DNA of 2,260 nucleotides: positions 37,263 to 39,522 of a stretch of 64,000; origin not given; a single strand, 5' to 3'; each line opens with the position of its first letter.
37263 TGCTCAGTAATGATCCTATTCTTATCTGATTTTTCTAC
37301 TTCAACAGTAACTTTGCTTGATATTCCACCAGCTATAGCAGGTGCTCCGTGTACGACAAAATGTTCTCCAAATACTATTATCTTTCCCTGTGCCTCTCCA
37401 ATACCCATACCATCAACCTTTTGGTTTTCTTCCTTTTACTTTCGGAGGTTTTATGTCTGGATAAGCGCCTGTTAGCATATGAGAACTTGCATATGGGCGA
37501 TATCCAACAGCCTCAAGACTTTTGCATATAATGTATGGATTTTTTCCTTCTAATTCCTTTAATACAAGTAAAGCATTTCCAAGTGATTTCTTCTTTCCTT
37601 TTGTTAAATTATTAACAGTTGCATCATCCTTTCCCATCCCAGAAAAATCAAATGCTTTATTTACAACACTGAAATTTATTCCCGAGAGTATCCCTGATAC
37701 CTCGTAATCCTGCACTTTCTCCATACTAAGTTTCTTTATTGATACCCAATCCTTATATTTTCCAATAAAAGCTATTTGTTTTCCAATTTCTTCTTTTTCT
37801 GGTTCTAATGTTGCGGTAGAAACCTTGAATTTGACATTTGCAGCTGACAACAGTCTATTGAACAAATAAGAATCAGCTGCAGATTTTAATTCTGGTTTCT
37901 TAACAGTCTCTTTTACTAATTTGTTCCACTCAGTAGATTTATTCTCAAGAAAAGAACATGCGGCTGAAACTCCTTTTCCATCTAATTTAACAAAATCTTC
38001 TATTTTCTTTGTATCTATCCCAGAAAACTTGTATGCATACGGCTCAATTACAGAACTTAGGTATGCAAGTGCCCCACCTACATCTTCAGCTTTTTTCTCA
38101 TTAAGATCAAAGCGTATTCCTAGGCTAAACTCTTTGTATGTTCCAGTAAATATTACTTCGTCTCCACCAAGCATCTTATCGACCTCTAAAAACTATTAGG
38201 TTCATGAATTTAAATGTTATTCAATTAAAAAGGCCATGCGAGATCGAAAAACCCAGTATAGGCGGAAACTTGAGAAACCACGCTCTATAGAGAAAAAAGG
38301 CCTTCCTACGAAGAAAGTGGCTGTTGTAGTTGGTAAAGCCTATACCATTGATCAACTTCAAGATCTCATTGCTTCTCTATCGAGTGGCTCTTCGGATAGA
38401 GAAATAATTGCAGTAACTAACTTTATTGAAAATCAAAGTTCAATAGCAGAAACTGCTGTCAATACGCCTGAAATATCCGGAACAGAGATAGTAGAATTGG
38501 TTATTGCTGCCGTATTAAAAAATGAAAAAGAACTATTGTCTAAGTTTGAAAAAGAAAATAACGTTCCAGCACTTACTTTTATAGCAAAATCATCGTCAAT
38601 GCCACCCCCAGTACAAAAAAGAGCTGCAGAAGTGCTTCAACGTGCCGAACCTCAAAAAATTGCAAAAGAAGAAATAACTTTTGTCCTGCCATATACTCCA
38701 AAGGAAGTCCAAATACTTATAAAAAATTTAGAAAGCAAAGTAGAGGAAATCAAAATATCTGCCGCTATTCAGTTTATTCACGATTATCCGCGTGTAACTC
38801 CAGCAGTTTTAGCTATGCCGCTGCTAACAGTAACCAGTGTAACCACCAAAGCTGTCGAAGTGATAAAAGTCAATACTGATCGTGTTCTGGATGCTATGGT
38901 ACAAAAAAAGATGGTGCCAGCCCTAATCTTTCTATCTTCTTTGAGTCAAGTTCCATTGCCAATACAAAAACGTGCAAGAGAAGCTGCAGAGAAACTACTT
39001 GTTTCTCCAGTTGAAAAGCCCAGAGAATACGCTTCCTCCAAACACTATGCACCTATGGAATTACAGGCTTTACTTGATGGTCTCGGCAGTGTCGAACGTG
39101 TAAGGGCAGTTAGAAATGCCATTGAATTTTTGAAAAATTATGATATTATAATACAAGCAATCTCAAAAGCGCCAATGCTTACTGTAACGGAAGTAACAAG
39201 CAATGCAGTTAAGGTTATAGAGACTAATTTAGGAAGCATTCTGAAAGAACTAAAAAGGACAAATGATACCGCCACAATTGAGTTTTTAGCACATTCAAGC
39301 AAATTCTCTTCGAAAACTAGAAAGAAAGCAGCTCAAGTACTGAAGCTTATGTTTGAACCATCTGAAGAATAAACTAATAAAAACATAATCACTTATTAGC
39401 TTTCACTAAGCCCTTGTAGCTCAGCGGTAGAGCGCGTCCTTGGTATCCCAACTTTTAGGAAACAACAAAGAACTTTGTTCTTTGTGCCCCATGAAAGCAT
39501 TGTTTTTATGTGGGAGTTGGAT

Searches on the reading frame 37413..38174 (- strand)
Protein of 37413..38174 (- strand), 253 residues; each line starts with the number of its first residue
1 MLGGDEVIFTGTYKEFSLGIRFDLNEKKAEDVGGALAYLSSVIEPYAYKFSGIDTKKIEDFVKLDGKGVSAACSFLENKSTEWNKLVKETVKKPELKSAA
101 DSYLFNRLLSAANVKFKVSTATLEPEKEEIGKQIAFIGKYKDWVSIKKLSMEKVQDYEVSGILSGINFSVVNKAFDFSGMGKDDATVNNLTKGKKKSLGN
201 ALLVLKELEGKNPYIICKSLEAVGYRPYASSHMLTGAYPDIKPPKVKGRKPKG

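Call 3: search_protein_families(library=pfam, proteins=[window:37413-38174:-], max_evalue=0.01)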
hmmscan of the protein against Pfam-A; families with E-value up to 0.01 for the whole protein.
window:37413-38174:- (253 aa): 1 family
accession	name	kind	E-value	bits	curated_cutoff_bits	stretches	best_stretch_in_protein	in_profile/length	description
PF10869.13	DUF2666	-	3.8e-06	27.7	23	1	133-195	3-68/135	Domain of unknown function (DUF2666)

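Call 4: search_protein_families(library=ncbifam, proteins=[window:37413-38174:-], max_evalue=0.01)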
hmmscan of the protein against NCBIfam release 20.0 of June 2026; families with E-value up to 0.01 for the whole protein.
window:37413-38174:- (253 aa): 0 families

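Call 41: find_homologous_proteins(query=window:37413-38174:-, max_evalue=0.001)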
Query window:37413-38174:- (253 aa): 193 proteins with E <= 0.001 among 1050 candidates; the best 120 are listed.
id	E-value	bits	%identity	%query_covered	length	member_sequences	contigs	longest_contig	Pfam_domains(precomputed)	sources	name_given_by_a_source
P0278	2.5e-160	549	100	100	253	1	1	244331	PF10869.14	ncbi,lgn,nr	ncbi:DUF2666 family protein [Candidatus Micrarchaeota archaeon]|nr:DUF2666 family protein [Candidatu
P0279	3.8e-107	375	68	100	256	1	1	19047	PF10869.14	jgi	jgi:hypothetical protein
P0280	2.3e-106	373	67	100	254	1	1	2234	PF10869.14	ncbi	-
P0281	3.1e-105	369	65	100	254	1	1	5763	-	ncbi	-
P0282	1.8e-103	363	64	100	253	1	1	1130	PF10869.14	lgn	-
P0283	4.5e-103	362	65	100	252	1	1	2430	PF10869.14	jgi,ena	-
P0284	4.9e-103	362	67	100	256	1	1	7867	PF10869.14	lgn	-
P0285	5.8e-103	362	66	100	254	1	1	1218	PF10869.14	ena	-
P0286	3.3e-102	359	62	100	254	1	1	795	PF10869.14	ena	-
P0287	9.5e-102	358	64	100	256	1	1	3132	PF10869.14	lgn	-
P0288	4.7e-101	355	65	100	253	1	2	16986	PF10869.14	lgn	-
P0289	3.4e-97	343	61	100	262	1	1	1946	PF10869.14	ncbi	-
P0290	3.1e-96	340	60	100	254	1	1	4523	PF10869.14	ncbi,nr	ncbi:DUF2666 domain-containing protein [Candidatus Micrarchaeota archaeon]|nr:DUF2666 domain-contain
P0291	8.5e-95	335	61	100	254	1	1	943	PF10869.14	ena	-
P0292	4.1e-94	333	59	100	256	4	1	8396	PF10869.14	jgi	jgi:hypothetical protein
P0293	1.9e-93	331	61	98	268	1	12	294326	PF10869.14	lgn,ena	-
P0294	4.3e-93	329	59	98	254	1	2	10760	PF10869.14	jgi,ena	-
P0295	5.0e-92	326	58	100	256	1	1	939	PF10869.14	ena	-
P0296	2.4e-91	324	59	100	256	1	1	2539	PF10869.14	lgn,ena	-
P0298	6.3e-91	322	57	100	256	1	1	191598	PF10869.14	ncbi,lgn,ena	-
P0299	5.0e-90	319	57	100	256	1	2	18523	PF10869.14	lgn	-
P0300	5.5e-89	316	56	100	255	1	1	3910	PF10869.14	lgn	-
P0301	2.7e-88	314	56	100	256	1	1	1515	PF10869.14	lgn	-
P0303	1.9e-87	311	56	100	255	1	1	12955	PF10869.14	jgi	jgi:hypothetical protein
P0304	2.4e-87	311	58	98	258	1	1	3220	PF10869.14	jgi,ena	-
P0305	6.2e-87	309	57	100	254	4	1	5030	PF10869.14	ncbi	ncbi:MAG: DUF2666 family protein [Candidatus Micrarchaeota archaeon]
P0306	6.7e-87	309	58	100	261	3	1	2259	PF10869.14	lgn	-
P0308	1.0e-86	309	57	100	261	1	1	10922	PF10869.14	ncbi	ncbi:MAG: DUF2666 family protein [Candidatus Micrarchaeota archaeon]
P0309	1.2e-86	308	58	100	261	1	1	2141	PF10869.14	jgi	jgi:hypothetical protein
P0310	1.4e-86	308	59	100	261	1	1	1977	PF10869.14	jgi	-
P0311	3.5e-86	307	60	100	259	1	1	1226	PF10869.14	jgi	jgi:hypothetical protein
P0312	2.0e-85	304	57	100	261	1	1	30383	PF10869.14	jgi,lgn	jgi:hypothetical protein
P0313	2.1e-85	304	57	100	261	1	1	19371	PF10869.14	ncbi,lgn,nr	ncbi:MAG: DUF2666 family protein [Candidatus ainarchaeum sp.]|nr:DUF2666 family protein [Candidatus 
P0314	2.2e-85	304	56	100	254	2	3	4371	PF10869.14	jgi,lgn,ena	-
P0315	6.3e-85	303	55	100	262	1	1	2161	PF10869.14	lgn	-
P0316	6.9e-85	303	57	100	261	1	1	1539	PF10869.14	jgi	jgi:hypothetical protein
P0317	8.6e-85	302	58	100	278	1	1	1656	PF10869.14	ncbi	-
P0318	1.0e-84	302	57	100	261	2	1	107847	PF10869.14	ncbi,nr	ncbi:DUF2666 domain-containing protein [Candidatus Micrarchaeota archaeon]|nr:DUF2666 domain-contain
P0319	1.7e-84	301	53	100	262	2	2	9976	PF10869.14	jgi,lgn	jgi:hypothetical protein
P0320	2.7e-84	301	55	100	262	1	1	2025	PF10869.14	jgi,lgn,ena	-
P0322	4.8e-84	300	57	100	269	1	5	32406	PF10869.14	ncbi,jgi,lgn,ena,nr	ncbi:DUF2666 domain-containing protein [Candidatus Micrarchaeota archaeon]|nr:DUF2666 domain-contain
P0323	9.6e-84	299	56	100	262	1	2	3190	PF10869.14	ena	-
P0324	1.4e-83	298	55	98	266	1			PF10869.14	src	-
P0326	5.8e-83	296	57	100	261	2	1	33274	PF10869.14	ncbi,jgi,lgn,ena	ncbi:MAG: DUF2666 family protein [Patescibacteria group bacterium]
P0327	6.8e-83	296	54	100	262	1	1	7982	PF10869.14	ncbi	-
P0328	7.5e-83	296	55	100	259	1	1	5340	PF10869.14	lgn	-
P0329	9.3e-83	296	57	100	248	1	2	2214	PF10869.14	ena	-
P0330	1.5e-82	295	55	100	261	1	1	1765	PF10869.14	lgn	-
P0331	1.9e-82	295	55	100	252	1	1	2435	PF10869.14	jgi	jgi:hypothetical protein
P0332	4.0e-82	293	57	100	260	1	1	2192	PF10869.14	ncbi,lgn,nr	ncbi:DUF2666 family protein [Candidatus Micrarchaeota archaeon]|nr:DUF2666 family protein [Candidatu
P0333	8.8e-82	292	54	100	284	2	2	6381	PF10869.14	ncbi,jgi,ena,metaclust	metaclust:\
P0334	1.5e-81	292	54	100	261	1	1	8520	PF10869.14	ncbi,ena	-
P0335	1.7e-81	291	57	100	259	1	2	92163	PF10869.14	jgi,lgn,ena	-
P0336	6.2e-81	290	54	100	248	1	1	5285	PF10869.14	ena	-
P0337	1.4e-80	288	55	98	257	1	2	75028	PF10869.14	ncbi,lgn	ncbi:MAG: DUF2666 family protein [Candidatus Micrarchaeota archaeon]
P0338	1.5e-80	288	57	100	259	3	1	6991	PF10869.14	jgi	-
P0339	5.3e-80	287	55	100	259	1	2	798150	PF10869.14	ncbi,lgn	ncbi:MAG: DUF2666 family protein [Candidatus Micrarchaeota archaeon]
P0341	1.1e-79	285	57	100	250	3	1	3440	PF10869.14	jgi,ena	-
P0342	1.9e-79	285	55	100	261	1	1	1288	PF10869.14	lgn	-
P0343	3.1e-79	284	57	99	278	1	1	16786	PF10869.14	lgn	-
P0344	5.7e-79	283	55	100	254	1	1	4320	PF10869.14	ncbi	-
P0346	8.3e-79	283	53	100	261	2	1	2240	PF10869.14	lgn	-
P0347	1.0e-78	282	54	100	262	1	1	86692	PF10869.14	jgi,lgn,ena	-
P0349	1.9e-78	281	54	100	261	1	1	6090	PF10869.14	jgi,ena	-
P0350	2.0e-78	281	52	100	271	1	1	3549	PF10869.14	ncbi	-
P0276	3.0e-78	281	56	100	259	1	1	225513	PF10869.14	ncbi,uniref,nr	ncbi:Uncharacterised protein [Candidatus Bilamarchaeum dharawalense]|uniref:DUF2666 domain-containin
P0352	3.2e-78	281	56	98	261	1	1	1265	PF10869.14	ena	-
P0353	4.4e-78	280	55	100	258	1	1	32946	PF10869.14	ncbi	ncbi:MAG: DUF2666 family protein [Candidatus Micrarchaeota archaeon]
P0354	5.1e-78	280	53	100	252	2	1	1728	PF10869.14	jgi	jgi:hypothetical protein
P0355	8.3e-78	279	53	100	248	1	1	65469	PF10869.14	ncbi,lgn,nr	ncbi:DUF2666 family protein [Candidatus Micrarchaeota archaeon]|nr:DUF2666 family protein [Candidatu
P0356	2.0e-77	278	55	98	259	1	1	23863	PF10869.14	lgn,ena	-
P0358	4.5e-77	277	55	100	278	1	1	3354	PF10869.14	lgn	-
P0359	7.5e-77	276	54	100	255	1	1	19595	PF10869.14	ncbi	-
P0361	1.2e-76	276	51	100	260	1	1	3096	PF10869.14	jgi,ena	-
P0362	1.7e-76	275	54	100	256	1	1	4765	PF10869.14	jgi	jgi:hypothetical protein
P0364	2.7e-76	274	56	100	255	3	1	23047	PF10869.14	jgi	jgi:hypothetical protein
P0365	2.8e-76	274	52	100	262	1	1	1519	PF10869.14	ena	-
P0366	6.2e-76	273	52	99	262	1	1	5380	PF10869.14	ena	-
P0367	7.0e-76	273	52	100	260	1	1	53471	PF10869.14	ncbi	ncbi:MAG: DUF2666 family protein [Candidatus Micrarchaeota archaeon]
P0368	7.9e-76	273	53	100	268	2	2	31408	PF10869.14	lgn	-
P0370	3.4e-75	271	55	100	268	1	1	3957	PF10869.14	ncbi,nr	ncbi:DUF2666 family protein [Candidatus Micrarchaeota archaeon]|nr:DUF2666 family protein [Candidatu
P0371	5.3e-75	270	50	100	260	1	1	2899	PF10869.14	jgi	jgi:hypothetical protein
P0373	1.3e-74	269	54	98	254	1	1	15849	PF10869.14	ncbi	ncbi:MAG: DUF2666 family protein [Candidatus Micrarchaeota archaeon]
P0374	2.2e-74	268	53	98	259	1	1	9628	PF10869.14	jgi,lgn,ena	-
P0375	2.4e-74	268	54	100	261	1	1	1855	PF10869.14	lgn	-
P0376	4.9e-74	267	53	100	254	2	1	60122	PF10869.14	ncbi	ncbi:MAG: DUF2666 family protein [Candidatus Micrarchaeota archaeon]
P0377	8.0e-74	266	53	100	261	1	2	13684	PF10869.14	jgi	jgi:hypothetical protein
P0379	1.2e-73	266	54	99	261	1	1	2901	PF10869.14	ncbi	-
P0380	1.7e-73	265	51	100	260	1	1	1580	PF10869.14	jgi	jgi:hypothetical protein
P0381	3.9e-73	264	50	100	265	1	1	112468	PF10869.14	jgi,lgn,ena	-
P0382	4.5e-73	264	54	100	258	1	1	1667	PF10869.14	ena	-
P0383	5.8e-73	263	52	100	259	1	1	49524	PF10869.14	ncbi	-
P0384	1.4e-72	262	52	100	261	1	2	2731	PF10869.14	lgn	-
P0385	3.1e-72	261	52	100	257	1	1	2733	PF10869.14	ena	-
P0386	8.6e-72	260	52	100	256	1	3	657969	PF10869.14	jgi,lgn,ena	jgi:hypothetical protein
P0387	9.4e-72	260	50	100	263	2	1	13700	PF10869.14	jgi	-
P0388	1.3e-71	259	51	100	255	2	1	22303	PF10869.14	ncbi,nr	ncbi:MAG TPA: DUF2666 family protein [Candidatus Bilamarchaeum sp.]|nr:DUF2666 family protein [Candi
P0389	8.6e-71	256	50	100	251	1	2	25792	PF10869.14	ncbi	-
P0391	2.6e-70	255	48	100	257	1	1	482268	PF10869.14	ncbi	ncbi:MAG: DUF2666 family protein [Candidatus Micrarchaeia archaeon]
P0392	2.7e-70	255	49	100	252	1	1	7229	PF10869.14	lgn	-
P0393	3.8e-70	254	53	99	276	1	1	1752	PF10869.14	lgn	-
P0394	5.9e-70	254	52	98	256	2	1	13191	PF10869.14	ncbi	-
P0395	2.3e-69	252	52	100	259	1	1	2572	PF10869.14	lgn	-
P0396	3.7e-69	251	48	98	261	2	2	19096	PF10869.14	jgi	jgi:hypothetical protein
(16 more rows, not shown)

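Call 44: search_solved_structures(query=A3, max_evalue=1)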
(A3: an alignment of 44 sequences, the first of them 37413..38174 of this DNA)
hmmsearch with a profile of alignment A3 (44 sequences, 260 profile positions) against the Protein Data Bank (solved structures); distinct sequences matched with E-value up to 1: 1.
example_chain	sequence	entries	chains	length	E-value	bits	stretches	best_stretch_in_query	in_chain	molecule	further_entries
3v68_A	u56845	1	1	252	4.6e-13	52.5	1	23-233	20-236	Putative uncharacterized protein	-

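Call 53: predict_structure(alignment_id=A3)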
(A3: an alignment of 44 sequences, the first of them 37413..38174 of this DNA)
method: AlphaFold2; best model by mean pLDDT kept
length: 253 residues; sequences in the alignment: 44
mean_pLDDT: 93.6   pTM: 0.90
mean pLDDT of the five models: 93.6, 93.1, 92.8, 92.7, 92.1
residues with pLDDT >= 90: 231; 70-90: 9; 50-70: 6; < 50: 7
segments of 3 or more residues with pLDDT < 50: 247-253
pLDDT, mean of each block of 10 residues (from residue 1): 85 98 96 98 98 97 95 96 95 96 98 96 92 96 96 96 98 96 96 96 94 97 97 94 60 45
secondary structure, 60 per line:
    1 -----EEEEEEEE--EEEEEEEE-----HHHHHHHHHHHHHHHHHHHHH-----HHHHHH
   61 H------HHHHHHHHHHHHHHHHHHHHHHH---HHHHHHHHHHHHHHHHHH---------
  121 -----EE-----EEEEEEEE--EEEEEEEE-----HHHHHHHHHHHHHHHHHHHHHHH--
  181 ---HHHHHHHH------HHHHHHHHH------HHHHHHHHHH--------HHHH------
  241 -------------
elements in order: E6-13 E16-23 H29-49 H55-61 H68-90 H94-111 E133-140 E143-150 H156-178 H184-191 H198-206 H213-222 H231-234

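Call 55: fold_search(model_id=the predicted structure, library=pdb)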
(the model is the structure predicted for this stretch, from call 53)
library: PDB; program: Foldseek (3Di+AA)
matches with E <= 10: 48; with E <= 0.001: 1
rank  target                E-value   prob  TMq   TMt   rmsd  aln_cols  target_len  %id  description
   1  3v68                  5.0e-08  1.00  0.61  0.62   5.3       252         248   18  Crystal structure of Pyrococcus furiosus PF2050, a member of DUF2666 family protein (released 2012-04-18)
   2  8aaf_a                4.0e+00  0.04  0.18  0.06  21.4       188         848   11  Yeast RQC complex in state G (released 2023-03-08)
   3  6uyh_B                4.4e+00  0.10  0.13  0.07   4.9        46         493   20  Crystal structure of prolyl-tRNA synthetase from Naegleria fowleri in complex with halofuginone and AMPPNP (released 2019-11-27)
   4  1wtv_A                4.7e+00  0.04  0.09  0.27  11.8        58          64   17  Hyperthermophile chromosomal protein SAC7D single mutant M29A in complex with DNA GTAATTAC (released 2005-02-22)
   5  6k36                  4.7e+00  0.02  0.10  0.08  14.3        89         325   15  Crystal structure of BioU from Synechocystis sp.PCC6803 conjugated with DAPA (released 2020-02-26)
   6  5v01_A                4.9e+00  0.02  0.12  0.16  13.0        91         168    8  Crystal structure of the competence damage-inducible protein A (ComA) from Klebsiella pneumoniae subsp. pneumoniae MGH (released 2017-03-15)
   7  9kdg_A                4.9e+00  0.02  0.09  0.04  28.0       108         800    6  CryoEM structure of Calcineurin-fusion Human endothelin receptor type-B in the ligand-free form (released 2025-05-07)
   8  5aqw                  4.9e+00  0.01  0.10  0.07  20.8       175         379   14  Fragment-based screening of HSP70 sheds light on the functional role of ATP-binding site residues (released 2016-10-05)
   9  6uyh_A                5.5e+00  0.06  0.13  0.07  10.3        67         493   16  Crystal structure of prolyl-tRNA synthetase from Naegleria fowleri in complex with halofuginone and AMPPNP (released 2019-11-27)
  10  6nab_B                5.5e+00  0.06  0.13  0.07  10.3        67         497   16  Crystal structure of prolyl-tRNA synthetase from Naegleria fowleri in complex with proline and adenosine monophophspha (released 2019-01-30)
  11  6nab_A                6.1e+00  0.08  0.13  0.07   4.9        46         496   20  Crystal structure of prolyl-tRNA synthetase from Naegleria fowleri in complex with proline and adenosine monophophspha (released 2019-01-30)
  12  7xre_B                6.1e+00  0.01  0.08  0.07  15.5        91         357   13  Crystal structure of DgpA (released 2023-02-15)
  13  3q1g_C                6.4e+00  0.01  0.15  0.09  17.1       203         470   10  Crystal Structure of BoxB crystallized with PEG (released 2011-06-01)
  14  2acg                  6.8e+00  0.02  0.11  0.19   9.0        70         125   21  ACANTHAMOEBA CASTELLANII PROFILIN II (released 1994-11-01)
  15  1wtp_B                6.8e+00  0.02  0.09  0.26  13.4        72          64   15  Hyperthermophile chromosomal protein SAC7D single mutant M29F in complex with DNA GCGA(UBr)CGC (released 2005-02-22)
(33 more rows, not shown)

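Call 80: find_encoding_contigs(protein=P0391, flank=6000, max_places=1)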
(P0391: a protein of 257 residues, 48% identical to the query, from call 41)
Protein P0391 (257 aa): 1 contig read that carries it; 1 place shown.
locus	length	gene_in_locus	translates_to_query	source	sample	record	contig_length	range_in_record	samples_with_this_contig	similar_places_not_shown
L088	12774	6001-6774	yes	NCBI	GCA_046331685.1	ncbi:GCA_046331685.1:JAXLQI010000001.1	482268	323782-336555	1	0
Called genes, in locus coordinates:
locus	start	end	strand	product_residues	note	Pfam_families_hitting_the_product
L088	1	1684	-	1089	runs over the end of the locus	PF05048:NosD, PF13229:Beta_helix, PF05048:NosD, PF13229:Beta_helix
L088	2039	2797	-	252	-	-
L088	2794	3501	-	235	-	-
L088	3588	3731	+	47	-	-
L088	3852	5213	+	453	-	-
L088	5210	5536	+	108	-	-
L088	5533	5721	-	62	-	-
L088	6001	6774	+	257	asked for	PF10869:DUF2666 (faint)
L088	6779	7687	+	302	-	PF00288:GHMP_kinases_N, PF08544:GHMP_kinases_C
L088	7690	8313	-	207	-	-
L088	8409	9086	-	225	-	PF00730:HhH-GPD, PF00633:HHH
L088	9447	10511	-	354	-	-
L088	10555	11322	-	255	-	PF13482:RNase_H_2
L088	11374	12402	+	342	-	PF05343:Peptidase_M42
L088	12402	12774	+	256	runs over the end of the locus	PF02421:FeoB_N (faint), PF01926:MMR_HSR1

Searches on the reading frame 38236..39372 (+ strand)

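Call 10: search_protein_families(library=pfam, proteins=[window:38236-39372:+], max_evalue=0.001)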
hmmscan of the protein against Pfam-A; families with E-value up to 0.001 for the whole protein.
window:38236-39372:+ (378 aa): 0 families

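Call 58: search_protein_families(library=ncbifam, proteins=[window:38236-39372:+], max_evalue=0.001)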
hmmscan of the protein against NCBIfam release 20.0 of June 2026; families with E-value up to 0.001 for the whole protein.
window:38236-39372:+ (378 aa): 1 family
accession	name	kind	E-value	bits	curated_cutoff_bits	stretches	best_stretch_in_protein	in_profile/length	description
NF041728.1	BPSL0761_fam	subfamily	0.00094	19.2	35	0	113-135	18-40/55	BPSL0761 family protein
